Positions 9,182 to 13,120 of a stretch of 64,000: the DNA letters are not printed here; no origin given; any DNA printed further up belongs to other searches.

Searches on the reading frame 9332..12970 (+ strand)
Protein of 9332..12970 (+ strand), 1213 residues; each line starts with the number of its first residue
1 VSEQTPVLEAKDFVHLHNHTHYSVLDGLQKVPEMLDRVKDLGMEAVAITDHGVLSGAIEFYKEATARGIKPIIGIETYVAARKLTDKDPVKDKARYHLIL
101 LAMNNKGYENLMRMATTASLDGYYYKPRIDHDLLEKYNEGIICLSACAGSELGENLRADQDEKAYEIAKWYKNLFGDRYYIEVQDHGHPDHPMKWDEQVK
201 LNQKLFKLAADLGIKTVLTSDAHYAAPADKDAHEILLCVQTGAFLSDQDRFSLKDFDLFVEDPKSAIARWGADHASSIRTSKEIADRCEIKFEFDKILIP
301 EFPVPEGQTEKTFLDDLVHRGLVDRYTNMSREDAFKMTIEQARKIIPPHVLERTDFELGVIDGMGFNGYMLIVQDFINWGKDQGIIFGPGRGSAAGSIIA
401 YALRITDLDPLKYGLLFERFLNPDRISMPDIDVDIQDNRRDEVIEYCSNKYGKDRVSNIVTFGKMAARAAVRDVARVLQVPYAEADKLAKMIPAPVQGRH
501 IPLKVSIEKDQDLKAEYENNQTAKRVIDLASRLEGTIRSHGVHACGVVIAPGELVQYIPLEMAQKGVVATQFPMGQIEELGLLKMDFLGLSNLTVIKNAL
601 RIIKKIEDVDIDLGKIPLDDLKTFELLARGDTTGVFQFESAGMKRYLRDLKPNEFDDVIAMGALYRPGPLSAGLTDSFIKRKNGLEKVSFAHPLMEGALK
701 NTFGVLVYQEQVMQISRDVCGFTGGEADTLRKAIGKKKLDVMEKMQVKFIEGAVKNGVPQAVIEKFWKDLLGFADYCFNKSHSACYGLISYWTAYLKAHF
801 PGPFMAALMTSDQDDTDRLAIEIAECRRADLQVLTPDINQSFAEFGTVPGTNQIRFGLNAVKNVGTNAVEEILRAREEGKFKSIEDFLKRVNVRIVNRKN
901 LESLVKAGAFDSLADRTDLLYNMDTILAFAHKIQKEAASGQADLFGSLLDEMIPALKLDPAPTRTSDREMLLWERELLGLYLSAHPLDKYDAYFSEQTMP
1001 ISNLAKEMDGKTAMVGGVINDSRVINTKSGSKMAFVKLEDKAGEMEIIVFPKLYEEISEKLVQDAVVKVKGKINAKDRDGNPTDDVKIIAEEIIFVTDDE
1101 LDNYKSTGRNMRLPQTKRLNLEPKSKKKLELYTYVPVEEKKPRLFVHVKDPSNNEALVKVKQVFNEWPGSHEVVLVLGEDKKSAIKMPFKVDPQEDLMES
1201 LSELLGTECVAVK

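Call 77: search_protein_families(library=pfam, proteins=[window:9332-12970:+], max_evalue=0.001)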
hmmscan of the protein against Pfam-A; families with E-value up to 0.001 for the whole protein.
window:9332-12970:+ (1213 aa): 5 families
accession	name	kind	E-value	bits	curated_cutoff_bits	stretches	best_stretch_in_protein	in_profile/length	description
PF07733.18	DNA_pol3_alpha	-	7.6e-95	317.9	23.9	1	316-589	5-260/260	Bacterial DNA polymerase III alpha NTPase domain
PF17657.6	DNA_pol3_finger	-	1.7e-61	206.8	22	1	592-757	1-166/166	Bacterial DNA polymerase III alpha subunit finger domain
PF02811.25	PHP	-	3.5e-55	187.2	26.4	1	15-186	1-164/164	PHP domain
PF14579.12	HHH_6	-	7.8e-28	97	25.6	1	831-916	2-87/90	Helix-hairpin-helix motif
PF01336.31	tRNA_anti-codon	-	1.8e-12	47.4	27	1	1023-1094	6-73/75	OB-fold nucleic acid binding domain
